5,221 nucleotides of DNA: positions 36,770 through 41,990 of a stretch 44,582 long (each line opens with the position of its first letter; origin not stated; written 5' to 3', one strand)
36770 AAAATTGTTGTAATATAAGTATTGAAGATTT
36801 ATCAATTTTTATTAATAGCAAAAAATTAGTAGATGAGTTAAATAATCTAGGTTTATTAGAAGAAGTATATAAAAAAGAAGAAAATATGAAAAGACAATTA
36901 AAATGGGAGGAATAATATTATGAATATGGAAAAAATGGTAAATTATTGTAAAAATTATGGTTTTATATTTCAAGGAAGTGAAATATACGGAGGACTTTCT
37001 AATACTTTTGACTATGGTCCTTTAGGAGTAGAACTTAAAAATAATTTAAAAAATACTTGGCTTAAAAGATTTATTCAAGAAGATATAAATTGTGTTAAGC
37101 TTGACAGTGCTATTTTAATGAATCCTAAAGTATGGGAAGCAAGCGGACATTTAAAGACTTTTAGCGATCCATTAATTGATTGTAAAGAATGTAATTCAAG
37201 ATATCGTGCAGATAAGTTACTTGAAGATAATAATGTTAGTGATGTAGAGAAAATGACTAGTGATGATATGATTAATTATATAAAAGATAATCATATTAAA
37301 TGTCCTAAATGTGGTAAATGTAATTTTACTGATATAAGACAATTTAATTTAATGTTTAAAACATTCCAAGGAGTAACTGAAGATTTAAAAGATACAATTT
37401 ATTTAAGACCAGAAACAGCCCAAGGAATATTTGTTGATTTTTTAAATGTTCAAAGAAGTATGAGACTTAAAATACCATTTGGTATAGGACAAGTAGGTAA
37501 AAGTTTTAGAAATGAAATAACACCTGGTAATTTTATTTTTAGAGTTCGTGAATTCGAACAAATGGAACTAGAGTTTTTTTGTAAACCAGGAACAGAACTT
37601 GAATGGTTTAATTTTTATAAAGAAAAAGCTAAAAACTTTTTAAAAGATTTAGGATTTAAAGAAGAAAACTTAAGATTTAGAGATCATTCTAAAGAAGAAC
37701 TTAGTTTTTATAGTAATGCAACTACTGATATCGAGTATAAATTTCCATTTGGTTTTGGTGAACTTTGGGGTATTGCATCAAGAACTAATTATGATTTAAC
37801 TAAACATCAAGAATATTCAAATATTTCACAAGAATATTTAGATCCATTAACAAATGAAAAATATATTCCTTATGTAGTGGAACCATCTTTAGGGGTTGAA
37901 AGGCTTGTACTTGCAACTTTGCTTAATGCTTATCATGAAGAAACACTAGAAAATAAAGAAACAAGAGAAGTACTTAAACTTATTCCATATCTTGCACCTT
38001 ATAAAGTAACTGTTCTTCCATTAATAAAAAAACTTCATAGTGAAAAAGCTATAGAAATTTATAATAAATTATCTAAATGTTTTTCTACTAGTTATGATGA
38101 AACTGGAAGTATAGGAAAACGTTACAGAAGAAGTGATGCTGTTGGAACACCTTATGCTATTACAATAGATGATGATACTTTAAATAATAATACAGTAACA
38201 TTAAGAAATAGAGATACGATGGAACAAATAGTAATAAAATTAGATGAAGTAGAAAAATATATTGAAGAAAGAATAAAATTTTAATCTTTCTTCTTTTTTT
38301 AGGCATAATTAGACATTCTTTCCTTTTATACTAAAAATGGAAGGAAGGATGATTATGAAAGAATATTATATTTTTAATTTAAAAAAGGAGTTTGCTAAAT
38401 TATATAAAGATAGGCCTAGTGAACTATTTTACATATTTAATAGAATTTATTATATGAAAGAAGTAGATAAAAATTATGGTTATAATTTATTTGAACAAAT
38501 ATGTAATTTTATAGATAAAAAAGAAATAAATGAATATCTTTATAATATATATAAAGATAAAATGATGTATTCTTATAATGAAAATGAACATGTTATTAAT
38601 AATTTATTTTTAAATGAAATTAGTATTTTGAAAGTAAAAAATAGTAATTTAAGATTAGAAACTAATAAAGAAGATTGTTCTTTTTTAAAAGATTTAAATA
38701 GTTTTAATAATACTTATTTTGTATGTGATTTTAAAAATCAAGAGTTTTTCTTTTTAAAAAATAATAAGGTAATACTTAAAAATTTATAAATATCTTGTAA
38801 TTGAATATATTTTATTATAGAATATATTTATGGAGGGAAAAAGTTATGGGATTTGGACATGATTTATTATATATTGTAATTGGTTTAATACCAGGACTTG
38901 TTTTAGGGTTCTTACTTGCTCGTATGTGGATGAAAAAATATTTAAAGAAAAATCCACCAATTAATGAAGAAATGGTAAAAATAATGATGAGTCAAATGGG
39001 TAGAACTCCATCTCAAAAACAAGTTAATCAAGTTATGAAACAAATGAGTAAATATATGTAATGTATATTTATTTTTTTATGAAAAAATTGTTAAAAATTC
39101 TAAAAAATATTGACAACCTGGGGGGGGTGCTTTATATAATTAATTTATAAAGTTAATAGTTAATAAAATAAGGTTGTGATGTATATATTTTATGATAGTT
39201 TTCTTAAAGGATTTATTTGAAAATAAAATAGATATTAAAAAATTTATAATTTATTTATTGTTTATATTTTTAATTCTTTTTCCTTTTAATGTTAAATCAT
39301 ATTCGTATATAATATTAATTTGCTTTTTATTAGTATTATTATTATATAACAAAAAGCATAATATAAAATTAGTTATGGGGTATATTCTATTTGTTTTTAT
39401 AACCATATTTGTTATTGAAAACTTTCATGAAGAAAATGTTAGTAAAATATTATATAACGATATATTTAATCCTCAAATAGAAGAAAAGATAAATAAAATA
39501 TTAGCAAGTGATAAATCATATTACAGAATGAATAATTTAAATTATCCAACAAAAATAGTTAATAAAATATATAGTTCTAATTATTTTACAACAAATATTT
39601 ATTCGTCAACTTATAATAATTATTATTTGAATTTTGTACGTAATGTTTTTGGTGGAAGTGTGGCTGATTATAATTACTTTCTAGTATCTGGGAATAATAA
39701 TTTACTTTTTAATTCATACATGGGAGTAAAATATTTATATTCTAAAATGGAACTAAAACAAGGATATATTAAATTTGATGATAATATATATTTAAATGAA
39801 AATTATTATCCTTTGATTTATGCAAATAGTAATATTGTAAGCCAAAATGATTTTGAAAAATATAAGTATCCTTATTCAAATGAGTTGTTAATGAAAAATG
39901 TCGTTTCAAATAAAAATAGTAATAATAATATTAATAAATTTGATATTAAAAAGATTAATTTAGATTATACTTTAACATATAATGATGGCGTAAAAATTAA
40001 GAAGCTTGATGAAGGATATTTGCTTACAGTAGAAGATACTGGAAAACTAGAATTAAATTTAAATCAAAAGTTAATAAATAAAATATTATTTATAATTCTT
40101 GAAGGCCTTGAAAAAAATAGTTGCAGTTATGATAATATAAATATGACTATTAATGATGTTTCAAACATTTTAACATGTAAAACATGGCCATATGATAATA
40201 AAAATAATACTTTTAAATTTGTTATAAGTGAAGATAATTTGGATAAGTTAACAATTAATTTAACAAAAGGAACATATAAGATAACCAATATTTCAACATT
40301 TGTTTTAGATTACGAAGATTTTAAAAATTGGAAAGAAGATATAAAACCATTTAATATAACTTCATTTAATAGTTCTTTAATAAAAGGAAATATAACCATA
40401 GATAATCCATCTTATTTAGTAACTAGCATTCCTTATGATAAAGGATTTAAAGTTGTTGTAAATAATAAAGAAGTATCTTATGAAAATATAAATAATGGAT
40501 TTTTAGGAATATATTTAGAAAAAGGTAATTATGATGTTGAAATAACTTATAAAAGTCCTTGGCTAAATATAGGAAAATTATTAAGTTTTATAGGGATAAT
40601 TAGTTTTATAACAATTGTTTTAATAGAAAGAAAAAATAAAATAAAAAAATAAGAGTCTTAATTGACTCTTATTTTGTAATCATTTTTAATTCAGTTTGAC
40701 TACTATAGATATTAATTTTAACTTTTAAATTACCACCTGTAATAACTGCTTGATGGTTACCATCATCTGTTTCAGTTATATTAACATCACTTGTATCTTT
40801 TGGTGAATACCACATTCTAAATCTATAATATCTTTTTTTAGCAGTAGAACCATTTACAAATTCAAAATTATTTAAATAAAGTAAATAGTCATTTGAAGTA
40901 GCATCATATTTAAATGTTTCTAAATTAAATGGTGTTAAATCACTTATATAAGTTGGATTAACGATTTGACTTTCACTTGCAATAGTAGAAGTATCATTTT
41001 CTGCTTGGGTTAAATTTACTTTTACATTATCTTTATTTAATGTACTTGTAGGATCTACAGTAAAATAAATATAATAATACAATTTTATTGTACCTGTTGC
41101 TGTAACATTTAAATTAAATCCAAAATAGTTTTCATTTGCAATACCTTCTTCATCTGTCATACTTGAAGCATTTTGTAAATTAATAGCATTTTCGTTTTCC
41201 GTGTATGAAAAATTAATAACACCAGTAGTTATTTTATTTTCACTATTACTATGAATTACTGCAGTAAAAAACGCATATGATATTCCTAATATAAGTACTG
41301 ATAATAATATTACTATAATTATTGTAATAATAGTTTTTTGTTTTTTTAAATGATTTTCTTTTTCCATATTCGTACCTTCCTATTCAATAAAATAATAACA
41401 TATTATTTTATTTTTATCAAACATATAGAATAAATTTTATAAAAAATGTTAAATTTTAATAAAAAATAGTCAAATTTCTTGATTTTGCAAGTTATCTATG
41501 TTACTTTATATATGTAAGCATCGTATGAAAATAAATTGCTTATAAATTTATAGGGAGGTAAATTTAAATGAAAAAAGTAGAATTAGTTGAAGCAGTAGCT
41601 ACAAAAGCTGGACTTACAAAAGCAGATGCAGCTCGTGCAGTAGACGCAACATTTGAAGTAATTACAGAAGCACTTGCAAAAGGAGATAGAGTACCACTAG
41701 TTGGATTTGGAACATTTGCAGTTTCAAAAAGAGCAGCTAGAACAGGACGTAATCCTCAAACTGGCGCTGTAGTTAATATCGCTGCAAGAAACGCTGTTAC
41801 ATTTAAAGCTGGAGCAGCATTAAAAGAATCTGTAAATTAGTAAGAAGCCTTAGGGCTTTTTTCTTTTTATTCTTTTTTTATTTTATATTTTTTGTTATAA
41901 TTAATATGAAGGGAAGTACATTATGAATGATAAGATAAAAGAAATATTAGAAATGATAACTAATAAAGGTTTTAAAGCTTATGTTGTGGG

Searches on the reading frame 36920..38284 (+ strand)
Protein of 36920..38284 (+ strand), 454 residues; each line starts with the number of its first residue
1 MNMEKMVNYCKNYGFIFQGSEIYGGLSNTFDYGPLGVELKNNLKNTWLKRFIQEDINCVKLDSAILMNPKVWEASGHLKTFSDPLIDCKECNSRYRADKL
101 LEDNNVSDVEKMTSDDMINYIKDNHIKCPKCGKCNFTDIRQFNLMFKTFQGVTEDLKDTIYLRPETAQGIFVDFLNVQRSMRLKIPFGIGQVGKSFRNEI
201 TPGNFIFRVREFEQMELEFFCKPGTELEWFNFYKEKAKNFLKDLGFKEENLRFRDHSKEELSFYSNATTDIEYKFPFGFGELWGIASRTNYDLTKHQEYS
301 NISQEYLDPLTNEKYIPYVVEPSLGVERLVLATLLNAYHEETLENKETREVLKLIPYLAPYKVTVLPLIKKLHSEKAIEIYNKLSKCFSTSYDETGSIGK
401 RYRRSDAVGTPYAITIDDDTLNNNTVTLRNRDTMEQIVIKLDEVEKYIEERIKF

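Call 9: search_protein_families(library=pfam, proteins=[window:36920-38284:+], max_evalue=0.01)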
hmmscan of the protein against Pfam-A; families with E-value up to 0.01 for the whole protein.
window:36920-38284:+ (454 aa): 2 families
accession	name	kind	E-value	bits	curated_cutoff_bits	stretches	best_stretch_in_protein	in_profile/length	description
PF03129.25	HGTP_anticodon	-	1.4e-21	76.9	21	1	362-451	1-94/94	Anticodon binding domain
PF00587.30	tRNA-synt_2b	-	6.7e-14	52.8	29.3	1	154-334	5-176/179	tRNA synthetase class II core domain (G, H, P, S and T)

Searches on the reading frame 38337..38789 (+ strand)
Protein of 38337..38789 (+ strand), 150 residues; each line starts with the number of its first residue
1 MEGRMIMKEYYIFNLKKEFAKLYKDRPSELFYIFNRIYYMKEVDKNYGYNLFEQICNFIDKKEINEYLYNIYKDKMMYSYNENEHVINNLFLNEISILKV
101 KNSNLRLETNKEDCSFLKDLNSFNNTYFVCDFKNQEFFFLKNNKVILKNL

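Call 9: search_protein_families(library=pfam, proteins=[window:38337-38789:+], max_evalue=0.01)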
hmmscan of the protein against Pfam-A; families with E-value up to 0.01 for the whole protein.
window:38337-38789:+ (150 aa): 1 family
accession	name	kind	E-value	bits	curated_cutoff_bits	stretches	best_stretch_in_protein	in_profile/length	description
PF10747.14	SirA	-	9.3e-11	42.8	26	1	8-142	1-138/140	Sporulation inhibitor of replication protein SirA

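Call 21: find_encoding_contigs(protein=window:38337-38789:+, flank=3000, max_places=10)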
Protein window:38337-38789:+ (150 aa): 2 contigs read that carry it; 2 places shown.
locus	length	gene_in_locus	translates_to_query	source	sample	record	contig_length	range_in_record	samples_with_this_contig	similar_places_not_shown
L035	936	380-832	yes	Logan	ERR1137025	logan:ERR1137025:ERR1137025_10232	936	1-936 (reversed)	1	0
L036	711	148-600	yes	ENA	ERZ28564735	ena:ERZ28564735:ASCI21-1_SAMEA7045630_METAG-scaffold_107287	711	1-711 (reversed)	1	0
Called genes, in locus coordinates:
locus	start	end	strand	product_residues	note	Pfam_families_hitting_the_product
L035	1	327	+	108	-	?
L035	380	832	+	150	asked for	PF10747:SirA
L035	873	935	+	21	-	?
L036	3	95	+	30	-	?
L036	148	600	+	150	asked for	PF10747:SirA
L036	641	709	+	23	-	?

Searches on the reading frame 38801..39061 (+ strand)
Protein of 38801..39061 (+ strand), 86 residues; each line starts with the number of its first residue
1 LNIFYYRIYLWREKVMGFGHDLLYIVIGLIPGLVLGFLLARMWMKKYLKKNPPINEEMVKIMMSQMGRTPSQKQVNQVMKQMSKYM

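Call 9: search_protein_families(library=pfam, proteins=[window:38801-39061:+], max_evalue=0.01)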
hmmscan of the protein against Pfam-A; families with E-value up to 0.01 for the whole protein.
window:38801-39061:+ (86 aa): 2 families
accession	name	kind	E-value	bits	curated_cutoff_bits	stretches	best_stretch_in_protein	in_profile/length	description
PF03672.18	UPF0154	-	3.8e-28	97.6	27.1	1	25-84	1-60/60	Uncharacterised protein family (UPF0154)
PF11833.13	CPP1-like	-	0.0062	16.6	28.4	1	7-59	129-181/196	Protein CHAPERONE-LIKE PROTEIN OF POR1-like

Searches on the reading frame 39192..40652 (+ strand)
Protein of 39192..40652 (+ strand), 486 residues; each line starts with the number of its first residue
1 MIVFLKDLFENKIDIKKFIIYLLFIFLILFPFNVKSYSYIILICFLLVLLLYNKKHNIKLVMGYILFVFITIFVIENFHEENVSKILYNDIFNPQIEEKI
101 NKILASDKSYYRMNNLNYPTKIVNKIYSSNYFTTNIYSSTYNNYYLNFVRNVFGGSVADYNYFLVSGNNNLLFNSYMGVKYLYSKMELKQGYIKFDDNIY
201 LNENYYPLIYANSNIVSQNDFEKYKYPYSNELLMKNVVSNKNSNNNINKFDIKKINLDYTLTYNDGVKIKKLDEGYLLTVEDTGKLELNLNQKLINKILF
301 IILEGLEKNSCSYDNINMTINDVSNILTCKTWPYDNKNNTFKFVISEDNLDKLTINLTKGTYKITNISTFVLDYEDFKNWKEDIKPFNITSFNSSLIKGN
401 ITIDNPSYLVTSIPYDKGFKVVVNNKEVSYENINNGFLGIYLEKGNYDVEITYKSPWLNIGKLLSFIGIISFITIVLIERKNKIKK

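Call 9: search_protein_families(library=pfam, proteins=[window:39192-40652:+], max_evalue=0.01)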
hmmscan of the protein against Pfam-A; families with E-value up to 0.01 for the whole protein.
window:39192-40652:+ (486 aa): 1 family
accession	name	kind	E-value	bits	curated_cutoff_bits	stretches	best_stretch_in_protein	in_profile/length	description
PF09586.16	YfhO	-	1.6e-34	119.9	28.5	1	16-465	369-835/835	Bacterial membrane protein YfhO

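Call 14: find_encoding_contigs(protein=window:39192-40652:+, flank=3000, max_places=10)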
Protein window:39192-40652:+ (486 aa): no gene with exactly this product is on record in the collection.

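Call 57: search_protein_families(library=ncbifam, max_evalue=0.1, proteins=[window:39192-40652:+])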
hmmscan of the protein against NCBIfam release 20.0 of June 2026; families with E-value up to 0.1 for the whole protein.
window:39192-40652:+ (486 aa): 2 families
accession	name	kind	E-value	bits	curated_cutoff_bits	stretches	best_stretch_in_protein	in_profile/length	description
NF047590.1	GlcsyltransPgfM2Strep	equivalog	4.1e-13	48.4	1500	1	347-481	744-882/884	glycosyltransferase PgfM2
NF047589.1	GlcsyltransPgfM1Strep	equivalog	5.3e-07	28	1400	1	34-476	491-951/955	glycosyltransferase PgfM1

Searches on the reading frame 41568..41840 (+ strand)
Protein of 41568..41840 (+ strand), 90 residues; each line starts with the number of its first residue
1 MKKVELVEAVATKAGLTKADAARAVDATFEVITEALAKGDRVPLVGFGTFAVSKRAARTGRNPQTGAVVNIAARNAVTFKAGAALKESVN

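Call 9: search_protein_families(library=pfam, proteins=[window:41568-41840:+], max_evalue=0.01)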
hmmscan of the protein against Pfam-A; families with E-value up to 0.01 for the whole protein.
window:41568-41840:+ (90 aa): 5 families
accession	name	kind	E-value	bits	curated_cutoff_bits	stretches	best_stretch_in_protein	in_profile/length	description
PF00216.26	Bac_DNA_binding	-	2.3e-34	117.9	22.4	1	1-90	1-90/90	Bacterial DNA-binding protein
PF18291.6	HU-HIG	-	1.6e-08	35.1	26.2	1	5-89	36-118/125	HU domain fused to wHTH, Ig, or Glycine-rich motif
PF10025.14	DUF2267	-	0.0038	17.9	29.8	1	5-40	72-107/122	Uncharacterized conserved protein (DUF2267)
PF18289.6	HU-CCDC81_euk_2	-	0.0054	17.2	26.1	1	9-55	9-57/75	CCDC81 eukaryotic HU domain 2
PF18175.6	HU-CCDC81_bac_2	-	0.0082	16.5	35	0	6-54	3-51/70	CCDC81-like prokaryotic HU domain 2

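Call 32: find_encoding_contigs(protein=window:41568-41840:+, flank=5000, max_places=10)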
Protein window:41568-41840:+ (90 aa): 25 contigs read that carry it; 10 places shown.
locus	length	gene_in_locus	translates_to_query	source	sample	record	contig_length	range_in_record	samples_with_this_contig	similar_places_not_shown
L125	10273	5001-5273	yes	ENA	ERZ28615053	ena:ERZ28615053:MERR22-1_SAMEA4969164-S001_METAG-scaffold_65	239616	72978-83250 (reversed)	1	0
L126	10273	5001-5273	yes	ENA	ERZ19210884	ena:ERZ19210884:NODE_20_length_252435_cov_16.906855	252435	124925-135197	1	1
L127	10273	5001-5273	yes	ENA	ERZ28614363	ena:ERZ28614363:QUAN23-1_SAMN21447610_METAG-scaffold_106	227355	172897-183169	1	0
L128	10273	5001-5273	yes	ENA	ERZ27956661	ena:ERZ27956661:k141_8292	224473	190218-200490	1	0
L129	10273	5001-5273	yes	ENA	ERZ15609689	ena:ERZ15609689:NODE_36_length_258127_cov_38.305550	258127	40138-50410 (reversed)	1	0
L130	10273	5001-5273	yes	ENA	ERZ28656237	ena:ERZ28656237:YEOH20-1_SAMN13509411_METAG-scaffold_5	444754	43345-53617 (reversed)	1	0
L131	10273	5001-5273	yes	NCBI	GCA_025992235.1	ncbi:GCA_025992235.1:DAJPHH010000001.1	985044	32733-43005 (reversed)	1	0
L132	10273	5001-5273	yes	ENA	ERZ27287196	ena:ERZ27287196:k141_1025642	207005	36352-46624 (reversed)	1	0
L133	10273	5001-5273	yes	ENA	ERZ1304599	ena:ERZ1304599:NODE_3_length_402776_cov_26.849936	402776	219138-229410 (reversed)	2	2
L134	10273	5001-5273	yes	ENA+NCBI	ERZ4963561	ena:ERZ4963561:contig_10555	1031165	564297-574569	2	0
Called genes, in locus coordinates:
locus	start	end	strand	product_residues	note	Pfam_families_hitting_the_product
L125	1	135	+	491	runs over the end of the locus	PF09547:SpoIVA_ATPase, PF20438:SpoIVA_middle, PF20439:SpoIVA_C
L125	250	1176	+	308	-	PF00535:Glycos_transf_2, PF10111:Glyco_tranf_2_2, PF13641:Glyco_tranf_2_3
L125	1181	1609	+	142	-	PF04138:GtrA_DPMS_TM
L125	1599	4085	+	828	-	PF09586:YfhO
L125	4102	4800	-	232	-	-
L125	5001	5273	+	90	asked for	PF00216:Bac_DNA_binding, PF18291:HU-HIG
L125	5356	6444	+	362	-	PF01743:PolyA_pol, PF12627:PolyA_pol_RNAbd, PF13735:tRNA_NucTran2_2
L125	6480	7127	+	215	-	PF21984:DnaD_N, PF07261:DnaB_2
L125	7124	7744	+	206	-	PF00730:HhH-GPD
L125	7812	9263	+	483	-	-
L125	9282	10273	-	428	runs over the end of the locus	PF01943:Polysacc_synt, PF13440:Polysacc_synt_3 (faint), PF01554:MatE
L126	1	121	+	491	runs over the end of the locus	PF09547:SpoIVA_ATPase, PF20438:SpoIVA_middle, PF20439:SpoIVA_C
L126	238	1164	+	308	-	PF00535:Glycos_transf_2, PF10111:Glyco_tranf_2_2, PF13641:Glyco_tranf_2_3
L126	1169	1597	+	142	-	PF04138:GtrA_DPMS_TM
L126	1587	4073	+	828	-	PF09586:YfhO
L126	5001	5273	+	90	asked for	PF00216:Bac_DNA_binding, PF18291:HU-HIG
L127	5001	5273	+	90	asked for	PF00216:Bac_DNA_binding, PF18291:HU-HIG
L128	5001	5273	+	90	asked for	PF00216:Bac_DNA_binding, PF18291:HU-HIG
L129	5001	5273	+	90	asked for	PF00216:Bac_DNA_binding, PF18291:HU-HIG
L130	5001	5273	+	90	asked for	PF00216:Bac_DNA_binding, PF18291:HU-HIG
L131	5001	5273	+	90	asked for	PF00216:Bac_DNA_binding, PF18291:HU-HIG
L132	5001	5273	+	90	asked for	PF00216:Bac_DNA_binding, PF18291:HU-HIG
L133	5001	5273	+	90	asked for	PF00216:Bac_DNA_binding, PF18291:HU-HIG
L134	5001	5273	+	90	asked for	PF00216:Bac_DNA_binding, PF18291:HU-HIG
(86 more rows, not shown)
